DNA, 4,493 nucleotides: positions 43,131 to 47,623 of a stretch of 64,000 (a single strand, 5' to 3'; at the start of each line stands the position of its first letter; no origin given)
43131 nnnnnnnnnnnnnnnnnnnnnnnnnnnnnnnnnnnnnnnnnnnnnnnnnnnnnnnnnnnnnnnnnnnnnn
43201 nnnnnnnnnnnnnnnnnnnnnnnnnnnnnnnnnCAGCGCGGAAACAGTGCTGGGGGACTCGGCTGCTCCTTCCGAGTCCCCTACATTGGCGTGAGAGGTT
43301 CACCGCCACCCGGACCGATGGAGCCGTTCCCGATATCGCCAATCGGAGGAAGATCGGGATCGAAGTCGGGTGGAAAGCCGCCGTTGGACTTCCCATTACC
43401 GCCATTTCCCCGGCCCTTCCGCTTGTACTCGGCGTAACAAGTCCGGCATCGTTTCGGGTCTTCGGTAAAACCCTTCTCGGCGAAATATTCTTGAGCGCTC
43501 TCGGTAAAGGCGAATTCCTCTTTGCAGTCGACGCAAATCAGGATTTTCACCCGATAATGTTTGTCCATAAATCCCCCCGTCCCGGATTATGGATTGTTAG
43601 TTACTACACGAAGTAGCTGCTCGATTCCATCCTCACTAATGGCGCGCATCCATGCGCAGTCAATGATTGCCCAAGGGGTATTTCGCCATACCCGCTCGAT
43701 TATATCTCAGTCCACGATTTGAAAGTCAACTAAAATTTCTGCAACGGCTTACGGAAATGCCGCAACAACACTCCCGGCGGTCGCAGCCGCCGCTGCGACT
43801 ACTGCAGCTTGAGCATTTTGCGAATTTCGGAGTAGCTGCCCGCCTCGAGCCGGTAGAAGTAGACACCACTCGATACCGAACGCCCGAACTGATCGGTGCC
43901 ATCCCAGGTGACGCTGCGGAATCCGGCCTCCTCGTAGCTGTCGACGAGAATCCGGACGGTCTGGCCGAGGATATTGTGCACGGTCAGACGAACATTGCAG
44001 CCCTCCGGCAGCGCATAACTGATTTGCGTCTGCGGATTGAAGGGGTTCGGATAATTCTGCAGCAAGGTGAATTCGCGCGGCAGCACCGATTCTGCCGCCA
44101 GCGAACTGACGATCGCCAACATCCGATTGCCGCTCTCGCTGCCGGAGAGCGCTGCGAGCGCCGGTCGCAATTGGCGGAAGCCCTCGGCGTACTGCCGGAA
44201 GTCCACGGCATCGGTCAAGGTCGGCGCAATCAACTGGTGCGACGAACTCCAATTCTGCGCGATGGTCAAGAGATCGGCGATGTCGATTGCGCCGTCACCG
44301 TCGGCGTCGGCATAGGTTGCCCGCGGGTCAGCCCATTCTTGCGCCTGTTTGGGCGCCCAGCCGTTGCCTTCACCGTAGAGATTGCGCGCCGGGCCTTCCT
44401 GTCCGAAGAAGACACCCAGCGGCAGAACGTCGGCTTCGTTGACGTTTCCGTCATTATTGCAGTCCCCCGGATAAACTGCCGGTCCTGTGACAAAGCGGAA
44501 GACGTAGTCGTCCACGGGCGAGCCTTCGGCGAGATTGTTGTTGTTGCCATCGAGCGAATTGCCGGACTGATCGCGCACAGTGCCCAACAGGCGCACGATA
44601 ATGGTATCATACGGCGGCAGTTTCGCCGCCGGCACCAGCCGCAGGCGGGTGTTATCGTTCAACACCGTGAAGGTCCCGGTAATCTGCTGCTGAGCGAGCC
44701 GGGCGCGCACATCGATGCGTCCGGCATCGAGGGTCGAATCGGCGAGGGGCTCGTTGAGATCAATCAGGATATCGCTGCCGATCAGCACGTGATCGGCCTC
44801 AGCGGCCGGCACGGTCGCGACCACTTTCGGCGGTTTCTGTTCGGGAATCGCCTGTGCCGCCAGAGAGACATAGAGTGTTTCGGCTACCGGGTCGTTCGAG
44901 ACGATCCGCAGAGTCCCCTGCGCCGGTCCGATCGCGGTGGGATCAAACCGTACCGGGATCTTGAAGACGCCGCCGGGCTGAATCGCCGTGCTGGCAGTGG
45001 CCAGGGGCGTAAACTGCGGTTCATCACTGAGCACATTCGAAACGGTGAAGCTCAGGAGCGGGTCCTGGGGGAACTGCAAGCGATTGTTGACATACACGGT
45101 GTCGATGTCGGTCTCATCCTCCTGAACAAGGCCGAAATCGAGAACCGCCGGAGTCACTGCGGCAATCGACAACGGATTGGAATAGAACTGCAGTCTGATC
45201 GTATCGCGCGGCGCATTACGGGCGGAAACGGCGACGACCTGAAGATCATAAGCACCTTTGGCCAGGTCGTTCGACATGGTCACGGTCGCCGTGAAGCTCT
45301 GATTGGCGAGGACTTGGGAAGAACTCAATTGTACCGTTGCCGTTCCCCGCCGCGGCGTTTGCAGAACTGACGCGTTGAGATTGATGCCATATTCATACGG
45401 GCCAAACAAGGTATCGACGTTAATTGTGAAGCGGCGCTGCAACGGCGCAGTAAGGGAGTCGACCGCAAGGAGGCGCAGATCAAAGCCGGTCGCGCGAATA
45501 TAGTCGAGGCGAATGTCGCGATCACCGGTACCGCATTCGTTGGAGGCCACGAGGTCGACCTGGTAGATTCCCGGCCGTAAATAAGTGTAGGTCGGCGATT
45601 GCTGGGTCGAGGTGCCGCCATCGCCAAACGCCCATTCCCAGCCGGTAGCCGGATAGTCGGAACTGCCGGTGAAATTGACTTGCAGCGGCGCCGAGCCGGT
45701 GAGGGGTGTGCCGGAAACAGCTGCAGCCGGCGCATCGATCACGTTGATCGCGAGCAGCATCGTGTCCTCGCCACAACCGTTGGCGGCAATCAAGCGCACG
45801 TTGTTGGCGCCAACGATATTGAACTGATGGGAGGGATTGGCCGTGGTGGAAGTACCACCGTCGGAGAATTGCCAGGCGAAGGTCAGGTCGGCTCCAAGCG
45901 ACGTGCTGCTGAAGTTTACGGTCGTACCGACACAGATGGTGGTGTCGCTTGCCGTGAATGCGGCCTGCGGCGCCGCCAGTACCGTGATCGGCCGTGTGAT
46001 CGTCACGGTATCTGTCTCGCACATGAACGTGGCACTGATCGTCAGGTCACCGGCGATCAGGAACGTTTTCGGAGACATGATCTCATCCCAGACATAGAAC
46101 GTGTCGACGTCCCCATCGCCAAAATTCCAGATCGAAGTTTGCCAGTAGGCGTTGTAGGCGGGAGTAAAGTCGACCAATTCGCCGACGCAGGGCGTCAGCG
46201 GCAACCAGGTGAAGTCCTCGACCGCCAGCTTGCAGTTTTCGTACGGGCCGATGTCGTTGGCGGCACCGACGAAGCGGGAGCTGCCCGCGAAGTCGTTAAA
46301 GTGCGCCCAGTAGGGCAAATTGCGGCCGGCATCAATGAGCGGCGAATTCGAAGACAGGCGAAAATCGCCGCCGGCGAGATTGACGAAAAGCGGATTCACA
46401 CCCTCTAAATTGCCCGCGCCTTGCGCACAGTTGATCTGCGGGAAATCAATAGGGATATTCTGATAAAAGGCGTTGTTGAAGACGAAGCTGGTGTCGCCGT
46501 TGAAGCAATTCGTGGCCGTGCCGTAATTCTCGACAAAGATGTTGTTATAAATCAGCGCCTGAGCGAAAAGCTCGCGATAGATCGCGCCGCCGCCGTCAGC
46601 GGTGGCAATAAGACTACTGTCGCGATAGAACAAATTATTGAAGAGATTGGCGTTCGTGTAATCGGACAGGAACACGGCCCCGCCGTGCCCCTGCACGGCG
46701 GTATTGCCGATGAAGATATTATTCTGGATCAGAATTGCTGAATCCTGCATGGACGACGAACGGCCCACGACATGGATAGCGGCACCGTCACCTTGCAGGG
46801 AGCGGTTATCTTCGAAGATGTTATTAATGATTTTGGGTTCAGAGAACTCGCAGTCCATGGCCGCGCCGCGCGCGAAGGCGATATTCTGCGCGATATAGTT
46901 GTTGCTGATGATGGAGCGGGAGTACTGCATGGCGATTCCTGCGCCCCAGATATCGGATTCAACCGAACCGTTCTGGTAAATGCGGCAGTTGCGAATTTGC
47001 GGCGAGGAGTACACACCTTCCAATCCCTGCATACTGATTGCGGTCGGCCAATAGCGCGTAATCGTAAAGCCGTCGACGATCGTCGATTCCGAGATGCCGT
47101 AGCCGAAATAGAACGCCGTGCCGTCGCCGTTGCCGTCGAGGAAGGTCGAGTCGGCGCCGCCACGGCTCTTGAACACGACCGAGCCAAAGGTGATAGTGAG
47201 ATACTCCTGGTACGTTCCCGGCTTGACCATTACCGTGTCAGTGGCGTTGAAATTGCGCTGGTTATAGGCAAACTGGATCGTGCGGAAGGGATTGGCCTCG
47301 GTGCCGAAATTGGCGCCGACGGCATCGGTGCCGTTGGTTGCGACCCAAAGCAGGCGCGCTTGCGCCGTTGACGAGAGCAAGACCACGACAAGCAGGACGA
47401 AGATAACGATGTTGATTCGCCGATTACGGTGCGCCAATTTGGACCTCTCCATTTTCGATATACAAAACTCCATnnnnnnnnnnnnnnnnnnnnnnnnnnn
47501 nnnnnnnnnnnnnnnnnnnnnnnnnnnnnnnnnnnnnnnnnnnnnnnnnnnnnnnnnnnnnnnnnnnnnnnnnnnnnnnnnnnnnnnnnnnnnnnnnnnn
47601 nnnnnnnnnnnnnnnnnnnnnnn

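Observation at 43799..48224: Cohesin-like surface lipoprotein encoded next to a giant dockerin-plus-T9SS cargo protein: candidate non-cellulosomal surface-display system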

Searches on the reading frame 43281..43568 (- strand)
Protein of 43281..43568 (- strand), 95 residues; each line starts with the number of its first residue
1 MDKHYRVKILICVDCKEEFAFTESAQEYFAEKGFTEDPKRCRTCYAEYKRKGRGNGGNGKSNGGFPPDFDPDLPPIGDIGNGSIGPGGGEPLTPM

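Call 33: search_protein_families(library=pfam, proteins=[window:43281-43568:-], max_evalue=0.001)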
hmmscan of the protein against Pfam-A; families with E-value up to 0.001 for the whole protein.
window:43281-43568:- (95 aa): 1 family
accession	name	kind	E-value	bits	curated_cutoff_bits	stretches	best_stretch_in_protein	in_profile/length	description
PF13451.12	zf_Tbcl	-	5.9e-15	55.4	24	1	8-50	3-45/48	Probable treble clef domain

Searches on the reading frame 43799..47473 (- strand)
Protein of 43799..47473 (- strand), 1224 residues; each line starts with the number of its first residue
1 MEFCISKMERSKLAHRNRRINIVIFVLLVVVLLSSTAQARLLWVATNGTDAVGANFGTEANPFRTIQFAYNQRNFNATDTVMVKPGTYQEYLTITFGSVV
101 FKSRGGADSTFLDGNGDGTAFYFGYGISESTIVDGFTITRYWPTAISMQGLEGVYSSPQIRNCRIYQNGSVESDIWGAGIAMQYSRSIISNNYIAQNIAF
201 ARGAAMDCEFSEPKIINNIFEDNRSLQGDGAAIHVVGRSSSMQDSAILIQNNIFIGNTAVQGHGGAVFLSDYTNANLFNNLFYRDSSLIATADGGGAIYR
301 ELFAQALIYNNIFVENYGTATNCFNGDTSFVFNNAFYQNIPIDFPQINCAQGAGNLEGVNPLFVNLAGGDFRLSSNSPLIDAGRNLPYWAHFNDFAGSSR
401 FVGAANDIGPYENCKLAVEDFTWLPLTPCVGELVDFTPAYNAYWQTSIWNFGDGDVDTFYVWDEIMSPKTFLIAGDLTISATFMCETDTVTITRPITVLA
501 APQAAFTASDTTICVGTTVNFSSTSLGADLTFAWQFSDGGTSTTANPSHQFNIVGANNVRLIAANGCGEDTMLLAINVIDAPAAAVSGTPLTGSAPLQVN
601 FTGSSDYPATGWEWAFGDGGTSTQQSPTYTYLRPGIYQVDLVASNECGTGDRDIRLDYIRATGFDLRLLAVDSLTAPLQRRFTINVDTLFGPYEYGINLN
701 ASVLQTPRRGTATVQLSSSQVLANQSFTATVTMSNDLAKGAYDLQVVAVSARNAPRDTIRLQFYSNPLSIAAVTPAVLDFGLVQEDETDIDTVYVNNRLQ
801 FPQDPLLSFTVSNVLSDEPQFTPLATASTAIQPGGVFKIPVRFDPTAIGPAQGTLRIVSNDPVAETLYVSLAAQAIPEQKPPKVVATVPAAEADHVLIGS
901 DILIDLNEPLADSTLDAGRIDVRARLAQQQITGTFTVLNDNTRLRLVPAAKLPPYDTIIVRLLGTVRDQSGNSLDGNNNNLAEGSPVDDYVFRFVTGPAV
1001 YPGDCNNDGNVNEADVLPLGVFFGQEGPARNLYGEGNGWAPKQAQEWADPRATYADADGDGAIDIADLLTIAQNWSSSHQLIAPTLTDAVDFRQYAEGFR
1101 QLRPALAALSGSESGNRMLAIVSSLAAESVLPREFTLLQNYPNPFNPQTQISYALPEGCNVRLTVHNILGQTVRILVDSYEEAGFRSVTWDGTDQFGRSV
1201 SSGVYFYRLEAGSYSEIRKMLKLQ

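Call 3: search_protein_families(library=pfam, proteins=[window:43799-47473:-], max_evalue=0.1)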
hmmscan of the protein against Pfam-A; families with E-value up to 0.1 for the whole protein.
window:43799-47473:- (1224 aa): 18 families
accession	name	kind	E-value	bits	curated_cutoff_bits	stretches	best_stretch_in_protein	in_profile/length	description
PF18911.6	PKD_4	-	6.7e-27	93.8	27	2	581-652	3-77/85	PKD domain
PF00801.26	PKD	-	2.3e-19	69.6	23.5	2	585-650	3-72/80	PKD domain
PF13229.12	Beta_helix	-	5.2e-11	42.9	25.9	2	110-278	17-153/158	Right handed beta helix region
PF13205.12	Big_5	-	2.9e-09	38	23.6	1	879-978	2-99/105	Bacterial Ig-like domain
PF13860.13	FlgD_ig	-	1.6e-07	31.6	27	1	1152-1211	15-75/79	FlgD Ig-like domain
PF22544.2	HYDIN_VesB_CFA65-like_Ig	-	3.2e-05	24.5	25.5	1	773-871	5-97/100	HYDIN/CFA65/VesB-like, Ig-like domain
PF07602.17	DUF1565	-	3.2e-05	23.8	20.3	1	54-259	6-200/257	Protein of unknown function (DUF1565)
PF18962.6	Por_Secre_tail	-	5.1e-05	23.9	27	1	1141-1220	2-73/75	Secretion system C-terminal sorting domain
PF00404.24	Dockerin_1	-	8.4e-05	23.1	22.9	1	1002-1072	1-53/57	Dockerin type I domain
PF19408.5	PKD_6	-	0.00013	22.7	25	1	506-572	7-77/82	PKD-like domain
PF12371.14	TMEM131_like_N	-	0.00022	21.9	28.8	1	773-857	3-82/84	Transmembrane protein 131-like N-terminal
PF22073.2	Cep192_D4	-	0.00094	19.8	35.5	1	774-860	7-95/112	Cep192 domain 4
PF15780.11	ASH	-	0.00097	19.7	27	1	776-864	12-95/98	Abnormal spindle-like microcephaly-assoc'd, ASPM-SPD-2-Hydin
PF02415.23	Chlam_PMP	-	0.0017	18.9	20.6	0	253-268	3-17/19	Chlamydia polymorphic membrane protein (Chlamydia_PMP) repeat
PF13585.12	CHU_C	-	0.0066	17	27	1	1160-1211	28-72/86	CHU_C Type IX secretion signal domain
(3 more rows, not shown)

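Call 18: search_protein_families(library=ncbifam, proteins=[window:43799-47473:-], max_evalue=0.01)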
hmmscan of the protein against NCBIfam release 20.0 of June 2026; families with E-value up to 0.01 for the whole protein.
window:43799-47473:- (1224 aa): 7 families
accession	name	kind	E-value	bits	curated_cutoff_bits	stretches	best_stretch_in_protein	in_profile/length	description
NF033707.1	T9SS_sortase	equivalog_domain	8.8e-09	33.6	420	1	1138-1214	999-1080/1095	type IX secretion system sortase PorU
TIGR04183.1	Por_Secre_tail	domain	2.6e-08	33.7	23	1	1141-1222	2-71/72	T9SS type A sorting domain-containing protein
NF012200.0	choice_anch_D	domain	1.5e-06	28.7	45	1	770-862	16-106/108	choice-of-anchor D domain-containing protein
TIGR00864.1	PCC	subfamily_domain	3.6e-06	23.6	1861.4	1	490-654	1388-1554/2700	polycystin cation channel protein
NF041518.1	choice_anch_Q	domain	9.7e-06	25.7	25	1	370-412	16-56/58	choice-of-anchor Q domain-containing protein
NF005176.1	PRK06655.1-1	equivalog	6.4e-05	23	230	1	1097-1212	39-150/197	flagellar hook assembly protein FlgD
NF052323.1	T9SSA_dep_M6i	equivalog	0.00018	19.6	600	1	1125-1214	947-1029/1043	T9SS-dependent M6-like inactivated metalloprotease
